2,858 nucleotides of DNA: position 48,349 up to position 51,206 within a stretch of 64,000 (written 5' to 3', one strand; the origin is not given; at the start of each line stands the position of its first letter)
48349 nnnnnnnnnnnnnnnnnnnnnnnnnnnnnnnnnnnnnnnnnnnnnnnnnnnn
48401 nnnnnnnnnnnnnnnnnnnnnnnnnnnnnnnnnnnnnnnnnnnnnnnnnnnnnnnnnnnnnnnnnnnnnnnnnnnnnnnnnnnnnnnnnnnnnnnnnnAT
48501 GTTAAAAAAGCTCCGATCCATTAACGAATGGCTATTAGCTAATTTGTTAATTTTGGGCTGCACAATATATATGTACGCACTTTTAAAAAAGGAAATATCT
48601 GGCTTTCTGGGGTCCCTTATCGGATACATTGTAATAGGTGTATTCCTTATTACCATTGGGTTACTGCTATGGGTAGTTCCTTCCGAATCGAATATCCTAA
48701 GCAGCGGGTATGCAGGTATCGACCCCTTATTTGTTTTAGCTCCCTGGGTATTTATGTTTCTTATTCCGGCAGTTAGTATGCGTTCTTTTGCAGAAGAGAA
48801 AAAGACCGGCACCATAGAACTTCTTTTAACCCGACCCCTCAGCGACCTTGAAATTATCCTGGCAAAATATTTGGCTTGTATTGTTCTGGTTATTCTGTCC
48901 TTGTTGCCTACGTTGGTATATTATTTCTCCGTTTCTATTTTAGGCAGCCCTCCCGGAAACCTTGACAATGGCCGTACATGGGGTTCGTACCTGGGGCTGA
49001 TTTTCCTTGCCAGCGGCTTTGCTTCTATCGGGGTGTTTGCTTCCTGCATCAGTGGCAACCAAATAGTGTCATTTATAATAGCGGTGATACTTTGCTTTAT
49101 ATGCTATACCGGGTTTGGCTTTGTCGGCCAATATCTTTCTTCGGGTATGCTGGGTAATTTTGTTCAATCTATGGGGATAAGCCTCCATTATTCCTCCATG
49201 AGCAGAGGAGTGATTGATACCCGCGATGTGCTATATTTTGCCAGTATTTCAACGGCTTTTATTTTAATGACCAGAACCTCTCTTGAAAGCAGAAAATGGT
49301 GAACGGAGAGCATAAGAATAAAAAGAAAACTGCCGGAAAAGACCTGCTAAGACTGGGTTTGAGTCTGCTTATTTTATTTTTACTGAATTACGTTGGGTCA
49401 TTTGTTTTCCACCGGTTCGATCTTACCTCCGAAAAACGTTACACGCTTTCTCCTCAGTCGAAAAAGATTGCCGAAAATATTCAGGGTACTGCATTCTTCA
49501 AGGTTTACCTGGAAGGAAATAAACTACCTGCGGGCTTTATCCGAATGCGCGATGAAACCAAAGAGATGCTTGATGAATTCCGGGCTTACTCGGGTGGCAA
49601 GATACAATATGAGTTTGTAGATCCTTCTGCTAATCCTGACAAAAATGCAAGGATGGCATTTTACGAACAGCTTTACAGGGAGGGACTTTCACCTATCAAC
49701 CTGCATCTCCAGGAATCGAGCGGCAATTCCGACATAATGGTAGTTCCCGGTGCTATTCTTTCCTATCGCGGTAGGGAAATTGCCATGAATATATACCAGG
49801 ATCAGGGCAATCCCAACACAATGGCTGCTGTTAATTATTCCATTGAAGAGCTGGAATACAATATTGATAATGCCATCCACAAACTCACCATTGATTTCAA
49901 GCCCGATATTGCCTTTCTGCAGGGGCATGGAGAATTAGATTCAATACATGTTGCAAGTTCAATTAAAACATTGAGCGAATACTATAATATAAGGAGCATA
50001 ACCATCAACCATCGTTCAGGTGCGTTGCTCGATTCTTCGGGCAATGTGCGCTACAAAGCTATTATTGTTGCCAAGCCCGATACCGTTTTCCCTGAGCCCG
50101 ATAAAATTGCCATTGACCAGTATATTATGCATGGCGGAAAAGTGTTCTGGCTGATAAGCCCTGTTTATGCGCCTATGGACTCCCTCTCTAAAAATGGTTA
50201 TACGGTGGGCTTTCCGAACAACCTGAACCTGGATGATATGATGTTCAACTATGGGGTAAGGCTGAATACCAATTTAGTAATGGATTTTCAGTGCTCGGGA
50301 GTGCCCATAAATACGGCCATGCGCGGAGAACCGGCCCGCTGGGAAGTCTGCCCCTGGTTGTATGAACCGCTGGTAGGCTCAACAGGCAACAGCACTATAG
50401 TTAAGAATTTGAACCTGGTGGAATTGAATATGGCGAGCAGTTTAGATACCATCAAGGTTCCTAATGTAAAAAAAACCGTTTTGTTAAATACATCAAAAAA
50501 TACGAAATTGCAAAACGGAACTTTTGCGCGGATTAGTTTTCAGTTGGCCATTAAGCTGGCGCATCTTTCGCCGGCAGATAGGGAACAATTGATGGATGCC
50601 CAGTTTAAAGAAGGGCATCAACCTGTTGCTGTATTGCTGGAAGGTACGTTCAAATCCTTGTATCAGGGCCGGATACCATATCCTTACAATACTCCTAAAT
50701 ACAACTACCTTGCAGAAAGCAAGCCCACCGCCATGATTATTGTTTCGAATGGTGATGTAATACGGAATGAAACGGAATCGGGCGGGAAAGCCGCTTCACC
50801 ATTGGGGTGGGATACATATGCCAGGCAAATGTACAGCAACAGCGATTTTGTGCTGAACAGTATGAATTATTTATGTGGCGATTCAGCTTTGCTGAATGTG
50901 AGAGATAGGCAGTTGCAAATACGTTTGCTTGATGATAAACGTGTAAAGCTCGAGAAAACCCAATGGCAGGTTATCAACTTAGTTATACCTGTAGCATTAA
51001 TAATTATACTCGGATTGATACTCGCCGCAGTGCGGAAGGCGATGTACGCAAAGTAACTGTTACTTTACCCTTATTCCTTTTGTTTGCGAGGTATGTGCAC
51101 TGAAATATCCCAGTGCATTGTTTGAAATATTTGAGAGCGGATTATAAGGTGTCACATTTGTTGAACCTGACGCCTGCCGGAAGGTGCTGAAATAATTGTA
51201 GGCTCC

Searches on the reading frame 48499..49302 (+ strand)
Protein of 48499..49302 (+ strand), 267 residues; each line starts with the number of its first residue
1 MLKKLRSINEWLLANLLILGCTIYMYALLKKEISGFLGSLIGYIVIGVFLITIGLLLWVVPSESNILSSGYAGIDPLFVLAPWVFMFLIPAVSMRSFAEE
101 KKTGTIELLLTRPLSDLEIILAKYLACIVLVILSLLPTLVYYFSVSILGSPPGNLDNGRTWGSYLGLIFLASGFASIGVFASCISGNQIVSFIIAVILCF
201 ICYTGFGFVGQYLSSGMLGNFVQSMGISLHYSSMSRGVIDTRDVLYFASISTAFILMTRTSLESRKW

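Call 35: search_protein_families(library=ncbifam, proteins=[window:48499-49302:+], max_evalue=0.00001)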
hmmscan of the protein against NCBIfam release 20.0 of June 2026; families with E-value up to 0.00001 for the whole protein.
window:48499-49302:+ (267 aa): 3 families
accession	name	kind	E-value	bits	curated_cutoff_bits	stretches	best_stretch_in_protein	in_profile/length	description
TIGR03518.1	ABC_perm_GldF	equivalog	2.7e-97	325.5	288.5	1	25-264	1-239/240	gliding motility-associated ABC transporter permease subunit GldF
NF033858.1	ABC2_perm_RbbA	equivalog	3.3e-06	25.3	1050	1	84-257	722-889/909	ribosome-associated ATPase/putative transporter RbbA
NF041647.1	ABC_perm_CPBP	equivalog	9.3e-06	24.7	435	1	89-136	207-252/636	ABC transporter permease subunit/CPBP intramembrane protease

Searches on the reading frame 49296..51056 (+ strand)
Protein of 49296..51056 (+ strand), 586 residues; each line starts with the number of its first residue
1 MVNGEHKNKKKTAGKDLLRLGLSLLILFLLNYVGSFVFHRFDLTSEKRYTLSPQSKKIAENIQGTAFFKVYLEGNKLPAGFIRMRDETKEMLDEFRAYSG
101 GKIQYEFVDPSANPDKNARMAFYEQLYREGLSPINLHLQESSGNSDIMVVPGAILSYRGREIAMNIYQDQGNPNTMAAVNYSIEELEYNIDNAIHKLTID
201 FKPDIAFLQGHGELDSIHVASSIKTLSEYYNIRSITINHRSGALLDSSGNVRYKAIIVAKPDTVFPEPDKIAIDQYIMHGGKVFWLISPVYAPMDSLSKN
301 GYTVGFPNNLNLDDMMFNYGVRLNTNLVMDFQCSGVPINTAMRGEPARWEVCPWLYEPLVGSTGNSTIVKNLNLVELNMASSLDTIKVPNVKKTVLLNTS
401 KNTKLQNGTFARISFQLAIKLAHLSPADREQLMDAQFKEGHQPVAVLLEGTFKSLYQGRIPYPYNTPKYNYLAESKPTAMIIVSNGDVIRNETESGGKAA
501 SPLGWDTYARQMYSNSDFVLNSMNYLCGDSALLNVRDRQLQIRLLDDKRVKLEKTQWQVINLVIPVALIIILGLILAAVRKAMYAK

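Call 34: search_protein_families(library=pfam, proteins=[window:49296-51056:+], max_evalue=0.00001)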
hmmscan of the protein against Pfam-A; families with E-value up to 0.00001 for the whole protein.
window:49296-51056:+ (586 aa): 2 families
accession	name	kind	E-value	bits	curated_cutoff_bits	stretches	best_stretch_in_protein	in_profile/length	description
PF09822.16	ABC_transp_aux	-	7.9e-72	242.4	34.7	1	202-522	1-288/288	ABC-type uncharacterized transport system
PF23357.1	DUF7088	-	4.6e-27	94.7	27.8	1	46-155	2-104/105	Domain of unknown function (DUF7088)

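Call 35: search_protein_families(library=ncbifam, proteins=[window:49296-51056:+], max_evalue=0.00001)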
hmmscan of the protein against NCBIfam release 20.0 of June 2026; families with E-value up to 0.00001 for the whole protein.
window:49296-51056:+ (586 aa): 1 family
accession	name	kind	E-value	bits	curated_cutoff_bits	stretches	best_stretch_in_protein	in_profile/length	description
TIGR03521.1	GldG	equivalog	1.1e-162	542.4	389.85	1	18-585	2-552/552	gliding motility-associated ABC transporter substrate-binding protein GldG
